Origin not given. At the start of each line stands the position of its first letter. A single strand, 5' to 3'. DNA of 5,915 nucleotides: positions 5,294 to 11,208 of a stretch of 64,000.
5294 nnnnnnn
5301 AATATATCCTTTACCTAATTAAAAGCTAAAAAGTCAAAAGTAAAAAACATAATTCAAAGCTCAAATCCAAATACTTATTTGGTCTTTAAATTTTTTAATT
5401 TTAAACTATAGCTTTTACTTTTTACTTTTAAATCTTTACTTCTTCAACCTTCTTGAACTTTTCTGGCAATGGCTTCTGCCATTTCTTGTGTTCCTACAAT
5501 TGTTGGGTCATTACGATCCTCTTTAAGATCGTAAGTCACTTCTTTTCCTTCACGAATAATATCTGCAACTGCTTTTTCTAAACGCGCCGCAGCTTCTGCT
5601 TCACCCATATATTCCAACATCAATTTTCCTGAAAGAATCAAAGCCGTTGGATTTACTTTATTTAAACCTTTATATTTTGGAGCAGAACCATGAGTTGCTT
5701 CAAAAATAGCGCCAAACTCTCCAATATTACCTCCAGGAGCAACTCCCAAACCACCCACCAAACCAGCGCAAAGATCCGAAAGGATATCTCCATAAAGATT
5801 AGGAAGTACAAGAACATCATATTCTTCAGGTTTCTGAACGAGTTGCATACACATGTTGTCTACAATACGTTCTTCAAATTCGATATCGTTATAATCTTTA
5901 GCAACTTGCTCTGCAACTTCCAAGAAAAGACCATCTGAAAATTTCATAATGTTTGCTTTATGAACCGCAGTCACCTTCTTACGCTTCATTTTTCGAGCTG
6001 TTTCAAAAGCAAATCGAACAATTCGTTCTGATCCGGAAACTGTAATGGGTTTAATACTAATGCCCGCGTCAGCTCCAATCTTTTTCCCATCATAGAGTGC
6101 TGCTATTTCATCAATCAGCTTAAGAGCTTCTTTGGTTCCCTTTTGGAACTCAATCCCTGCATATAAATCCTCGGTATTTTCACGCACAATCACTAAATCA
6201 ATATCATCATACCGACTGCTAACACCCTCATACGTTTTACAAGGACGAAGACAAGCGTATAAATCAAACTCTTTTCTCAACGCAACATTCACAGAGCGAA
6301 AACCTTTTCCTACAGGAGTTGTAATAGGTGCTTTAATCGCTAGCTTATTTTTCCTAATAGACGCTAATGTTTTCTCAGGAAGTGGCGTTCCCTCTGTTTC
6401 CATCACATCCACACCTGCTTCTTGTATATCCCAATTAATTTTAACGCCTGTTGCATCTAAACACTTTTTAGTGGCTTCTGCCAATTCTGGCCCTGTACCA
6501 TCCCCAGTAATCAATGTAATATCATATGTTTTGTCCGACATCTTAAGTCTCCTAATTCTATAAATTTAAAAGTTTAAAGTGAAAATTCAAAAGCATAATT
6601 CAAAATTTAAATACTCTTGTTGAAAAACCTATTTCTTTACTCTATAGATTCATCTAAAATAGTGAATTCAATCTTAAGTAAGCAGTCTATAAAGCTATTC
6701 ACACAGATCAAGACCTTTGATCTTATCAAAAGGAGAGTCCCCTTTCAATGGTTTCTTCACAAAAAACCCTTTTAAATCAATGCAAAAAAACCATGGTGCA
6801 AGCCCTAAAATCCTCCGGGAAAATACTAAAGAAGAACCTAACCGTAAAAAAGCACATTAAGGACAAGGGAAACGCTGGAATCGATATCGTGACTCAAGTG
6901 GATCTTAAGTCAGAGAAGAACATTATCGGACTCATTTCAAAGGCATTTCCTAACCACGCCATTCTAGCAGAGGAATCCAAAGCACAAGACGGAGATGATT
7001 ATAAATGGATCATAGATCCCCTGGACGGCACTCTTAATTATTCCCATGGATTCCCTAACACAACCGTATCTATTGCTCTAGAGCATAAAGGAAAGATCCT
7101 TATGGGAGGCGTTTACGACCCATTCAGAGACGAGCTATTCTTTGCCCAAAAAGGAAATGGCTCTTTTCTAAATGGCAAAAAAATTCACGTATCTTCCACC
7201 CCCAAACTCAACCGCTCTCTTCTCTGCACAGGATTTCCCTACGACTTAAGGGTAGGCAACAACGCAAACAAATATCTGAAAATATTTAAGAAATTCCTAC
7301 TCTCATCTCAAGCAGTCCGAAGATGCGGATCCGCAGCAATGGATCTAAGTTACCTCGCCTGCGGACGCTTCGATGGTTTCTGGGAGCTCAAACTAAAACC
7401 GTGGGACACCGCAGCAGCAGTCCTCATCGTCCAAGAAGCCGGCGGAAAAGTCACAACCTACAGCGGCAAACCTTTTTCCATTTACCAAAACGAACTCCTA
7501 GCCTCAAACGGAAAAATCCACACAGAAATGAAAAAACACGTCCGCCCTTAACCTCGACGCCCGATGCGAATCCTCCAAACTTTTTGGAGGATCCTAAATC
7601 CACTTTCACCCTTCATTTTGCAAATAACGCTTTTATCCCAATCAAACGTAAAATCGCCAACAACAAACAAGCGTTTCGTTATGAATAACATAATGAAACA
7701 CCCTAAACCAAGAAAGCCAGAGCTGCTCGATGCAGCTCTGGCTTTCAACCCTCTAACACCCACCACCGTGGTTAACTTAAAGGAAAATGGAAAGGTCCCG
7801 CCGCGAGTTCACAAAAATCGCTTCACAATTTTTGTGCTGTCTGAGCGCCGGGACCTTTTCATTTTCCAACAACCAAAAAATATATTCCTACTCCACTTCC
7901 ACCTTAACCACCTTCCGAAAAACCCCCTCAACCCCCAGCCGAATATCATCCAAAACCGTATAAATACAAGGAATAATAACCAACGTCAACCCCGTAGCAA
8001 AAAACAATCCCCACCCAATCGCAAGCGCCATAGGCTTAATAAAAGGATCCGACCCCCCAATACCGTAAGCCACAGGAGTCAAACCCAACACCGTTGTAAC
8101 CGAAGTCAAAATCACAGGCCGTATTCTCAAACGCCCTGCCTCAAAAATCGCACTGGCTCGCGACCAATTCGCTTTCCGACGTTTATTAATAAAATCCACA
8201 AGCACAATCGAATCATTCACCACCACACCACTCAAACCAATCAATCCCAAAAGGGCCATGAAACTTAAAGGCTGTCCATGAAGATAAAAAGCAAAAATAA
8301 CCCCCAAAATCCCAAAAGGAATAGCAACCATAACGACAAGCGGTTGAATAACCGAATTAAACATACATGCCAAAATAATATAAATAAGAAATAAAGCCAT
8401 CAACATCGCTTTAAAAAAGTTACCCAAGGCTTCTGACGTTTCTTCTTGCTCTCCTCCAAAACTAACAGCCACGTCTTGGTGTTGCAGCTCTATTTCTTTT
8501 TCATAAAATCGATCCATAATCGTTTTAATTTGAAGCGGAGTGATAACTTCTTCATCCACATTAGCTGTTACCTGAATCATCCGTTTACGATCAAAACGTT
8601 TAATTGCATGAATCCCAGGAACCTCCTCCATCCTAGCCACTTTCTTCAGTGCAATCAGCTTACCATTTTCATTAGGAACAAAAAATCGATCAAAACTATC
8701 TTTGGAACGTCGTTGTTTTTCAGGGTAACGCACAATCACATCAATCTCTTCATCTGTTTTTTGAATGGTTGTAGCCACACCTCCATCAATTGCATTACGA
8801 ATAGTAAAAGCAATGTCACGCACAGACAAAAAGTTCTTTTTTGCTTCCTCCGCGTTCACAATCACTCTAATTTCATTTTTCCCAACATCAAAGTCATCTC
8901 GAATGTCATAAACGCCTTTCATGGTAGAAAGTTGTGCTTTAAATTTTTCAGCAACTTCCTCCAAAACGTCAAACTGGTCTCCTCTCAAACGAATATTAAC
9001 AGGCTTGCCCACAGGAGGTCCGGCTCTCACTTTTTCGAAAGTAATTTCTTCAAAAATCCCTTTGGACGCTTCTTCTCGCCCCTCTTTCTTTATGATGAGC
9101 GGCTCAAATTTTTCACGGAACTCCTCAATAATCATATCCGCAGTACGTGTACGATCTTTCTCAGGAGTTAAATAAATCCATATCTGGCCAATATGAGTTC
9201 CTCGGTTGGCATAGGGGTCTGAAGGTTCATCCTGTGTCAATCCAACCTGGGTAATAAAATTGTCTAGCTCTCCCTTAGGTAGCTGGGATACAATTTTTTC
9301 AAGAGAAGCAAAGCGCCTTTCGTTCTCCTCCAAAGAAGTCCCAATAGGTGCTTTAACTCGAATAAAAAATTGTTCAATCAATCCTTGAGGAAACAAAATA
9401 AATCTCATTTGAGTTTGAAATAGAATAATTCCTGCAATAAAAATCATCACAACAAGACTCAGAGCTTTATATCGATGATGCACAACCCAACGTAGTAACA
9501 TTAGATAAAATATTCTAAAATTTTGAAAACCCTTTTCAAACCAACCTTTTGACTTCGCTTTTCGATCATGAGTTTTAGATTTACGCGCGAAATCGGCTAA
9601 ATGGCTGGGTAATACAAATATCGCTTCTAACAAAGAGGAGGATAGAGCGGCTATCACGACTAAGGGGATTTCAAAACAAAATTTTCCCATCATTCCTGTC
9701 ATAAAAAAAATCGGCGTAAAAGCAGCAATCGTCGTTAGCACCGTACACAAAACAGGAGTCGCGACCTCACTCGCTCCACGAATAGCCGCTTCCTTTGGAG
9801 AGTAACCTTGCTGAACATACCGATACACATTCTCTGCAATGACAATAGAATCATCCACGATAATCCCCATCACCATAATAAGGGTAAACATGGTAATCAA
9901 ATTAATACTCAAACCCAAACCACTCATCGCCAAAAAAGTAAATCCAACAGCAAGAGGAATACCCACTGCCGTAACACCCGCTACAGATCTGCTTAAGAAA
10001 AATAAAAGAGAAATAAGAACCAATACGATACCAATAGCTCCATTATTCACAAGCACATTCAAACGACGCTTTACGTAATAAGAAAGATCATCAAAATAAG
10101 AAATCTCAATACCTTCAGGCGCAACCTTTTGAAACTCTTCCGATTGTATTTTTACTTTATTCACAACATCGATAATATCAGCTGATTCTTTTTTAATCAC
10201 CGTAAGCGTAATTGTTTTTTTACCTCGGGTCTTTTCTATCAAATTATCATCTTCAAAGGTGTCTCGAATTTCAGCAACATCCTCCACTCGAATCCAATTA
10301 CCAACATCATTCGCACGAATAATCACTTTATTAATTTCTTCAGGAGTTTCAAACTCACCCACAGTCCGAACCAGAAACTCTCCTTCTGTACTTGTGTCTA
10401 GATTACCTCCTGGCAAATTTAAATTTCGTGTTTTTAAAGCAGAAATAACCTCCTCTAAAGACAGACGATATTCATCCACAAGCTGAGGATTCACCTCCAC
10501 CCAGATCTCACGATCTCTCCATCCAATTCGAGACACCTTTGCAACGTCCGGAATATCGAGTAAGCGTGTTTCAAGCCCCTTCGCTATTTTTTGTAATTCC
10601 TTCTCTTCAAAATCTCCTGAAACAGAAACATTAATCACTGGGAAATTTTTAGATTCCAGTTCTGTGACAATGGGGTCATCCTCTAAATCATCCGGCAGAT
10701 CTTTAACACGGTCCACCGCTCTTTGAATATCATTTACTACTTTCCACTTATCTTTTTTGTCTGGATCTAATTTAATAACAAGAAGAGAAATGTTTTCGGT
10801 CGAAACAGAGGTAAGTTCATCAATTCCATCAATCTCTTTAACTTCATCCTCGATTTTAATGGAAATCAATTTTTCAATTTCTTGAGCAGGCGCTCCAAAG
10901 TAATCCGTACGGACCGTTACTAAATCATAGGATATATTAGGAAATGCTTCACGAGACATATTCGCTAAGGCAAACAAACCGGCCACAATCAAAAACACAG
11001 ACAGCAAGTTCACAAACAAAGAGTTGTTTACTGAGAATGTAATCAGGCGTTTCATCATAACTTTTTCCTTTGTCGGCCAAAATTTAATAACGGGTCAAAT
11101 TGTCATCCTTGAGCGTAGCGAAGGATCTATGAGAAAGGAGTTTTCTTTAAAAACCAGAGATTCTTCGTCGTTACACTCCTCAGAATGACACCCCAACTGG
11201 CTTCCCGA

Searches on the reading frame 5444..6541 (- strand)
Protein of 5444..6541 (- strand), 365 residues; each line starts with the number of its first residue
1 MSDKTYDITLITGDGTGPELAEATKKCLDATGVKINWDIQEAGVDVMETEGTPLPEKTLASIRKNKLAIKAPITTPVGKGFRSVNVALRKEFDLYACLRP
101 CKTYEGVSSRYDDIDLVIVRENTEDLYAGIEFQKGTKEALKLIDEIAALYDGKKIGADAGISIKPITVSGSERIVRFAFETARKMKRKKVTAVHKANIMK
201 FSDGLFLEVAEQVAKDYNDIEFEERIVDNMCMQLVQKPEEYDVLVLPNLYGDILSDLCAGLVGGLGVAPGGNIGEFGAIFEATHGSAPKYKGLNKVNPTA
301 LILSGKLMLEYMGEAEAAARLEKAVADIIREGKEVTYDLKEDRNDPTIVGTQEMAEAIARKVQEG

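Call 44: search_protein_families(library=pfam, proteins=[window:5444-6541:-], max_evalue=0.00001)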
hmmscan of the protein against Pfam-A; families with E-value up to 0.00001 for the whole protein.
window:5444-6541:- (365 aa): 1 family
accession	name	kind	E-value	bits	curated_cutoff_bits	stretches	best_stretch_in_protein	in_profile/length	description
PF00180.25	Iso_dh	-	1.8e-105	353.5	27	1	8-358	2-348/348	Isocitrate/isopropylmalate dehydrogenase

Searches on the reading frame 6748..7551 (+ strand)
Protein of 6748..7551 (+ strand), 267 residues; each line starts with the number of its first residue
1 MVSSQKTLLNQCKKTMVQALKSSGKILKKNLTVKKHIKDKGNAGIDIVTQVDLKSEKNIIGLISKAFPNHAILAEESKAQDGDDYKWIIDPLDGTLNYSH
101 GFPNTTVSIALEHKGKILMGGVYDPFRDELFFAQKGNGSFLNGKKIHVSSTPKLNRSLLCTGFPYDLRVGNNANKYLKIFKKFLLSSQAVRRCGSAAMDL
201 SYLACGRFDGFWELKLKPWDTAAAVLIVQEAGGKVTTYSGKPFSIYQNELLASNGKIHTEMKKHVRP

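Call 44: search_protein_families(library=pfam, proteins=[window:6748-7551:+], max_evalue=0.00001)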
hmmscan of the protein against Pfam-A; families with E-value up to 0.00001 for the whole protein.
window:6748-7551:+ (267 aa): 1 family
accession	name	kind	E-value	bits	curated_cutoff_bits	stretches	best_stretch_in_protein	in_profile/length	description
PF00459.30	Inositol_P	-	2.3e-69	234.3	27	1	12-261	5-262/271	Inositol monophosphatase family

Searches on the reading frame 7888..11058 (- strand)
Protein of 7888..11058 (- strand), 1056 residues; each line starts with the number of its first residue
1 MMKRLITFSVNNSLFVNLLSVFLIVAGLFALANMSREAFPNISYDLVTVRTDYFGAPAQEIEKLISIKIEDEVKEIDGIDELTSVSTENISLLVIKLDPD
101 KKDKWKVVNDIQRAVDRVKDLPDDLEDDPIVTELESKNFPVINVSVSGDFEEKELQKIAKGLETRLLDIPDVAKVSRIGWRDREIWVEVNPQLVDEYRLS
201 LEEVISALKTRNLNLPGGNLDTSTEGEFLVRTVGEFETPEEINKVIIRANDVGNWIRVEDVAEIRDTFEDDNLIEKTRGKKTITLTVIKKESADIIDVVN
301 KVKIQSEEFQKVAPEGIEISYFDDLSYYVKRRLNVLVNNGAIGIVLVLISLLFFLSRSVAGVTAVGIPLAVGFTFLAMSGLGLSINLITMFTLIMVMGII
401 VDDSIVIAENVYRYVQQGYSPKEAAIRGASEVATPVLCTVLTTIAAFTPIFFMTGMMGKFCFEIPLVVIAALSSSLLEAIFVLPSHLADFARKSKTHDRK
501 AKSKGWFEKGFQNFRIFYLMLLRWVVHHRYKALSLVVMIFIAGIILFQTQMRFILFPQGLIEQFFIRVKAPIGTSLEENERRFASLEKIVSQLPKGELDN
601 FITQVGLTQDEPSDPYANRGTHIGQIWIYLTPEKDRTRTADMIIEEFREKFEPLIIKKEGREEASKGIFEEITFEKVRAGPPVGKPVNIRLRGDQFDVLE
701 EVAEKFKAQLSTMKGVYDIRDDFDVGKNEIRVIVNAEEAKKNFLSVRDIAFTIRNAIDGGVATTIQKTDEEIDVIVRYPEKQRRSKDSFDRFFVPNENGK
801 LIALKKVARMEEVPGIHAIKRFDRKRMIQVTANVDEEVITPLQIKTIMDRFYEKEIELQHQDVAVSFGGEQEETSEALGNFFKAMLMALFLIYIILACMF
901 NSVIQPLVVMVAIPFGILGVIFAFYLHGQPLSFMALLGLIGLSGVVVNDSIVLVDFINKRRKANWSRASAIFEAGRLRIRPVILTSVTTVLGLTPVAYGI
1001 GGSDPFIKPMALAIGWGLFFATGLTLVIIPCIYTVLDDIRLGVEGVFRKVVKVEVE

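Call 44: search_protein_families(library=pfam, proteins=[window:7888-11058:-], max_evalue=0.00001)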
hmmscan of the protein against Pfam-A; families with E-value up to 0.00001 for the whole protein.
window:7888-11058:- (1056 aa): 3 families
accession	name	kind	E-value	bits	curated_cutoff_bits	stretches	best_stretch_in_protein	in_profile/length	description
PF00873.25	ACR_tran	-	3.7e-195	651.1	28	1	6-1036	2-1020/1021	AcrB/AcrD/AcrF family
PF02355.23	SecD_SecF_C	-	1.7e-10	41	20.5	1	879-1023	31-173/189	Protein export membrane protein SecD/SecF, C-terminal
PF03176.21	MMPL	-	8e-06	25.5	20.5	0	321-506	133-319/333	MMPL family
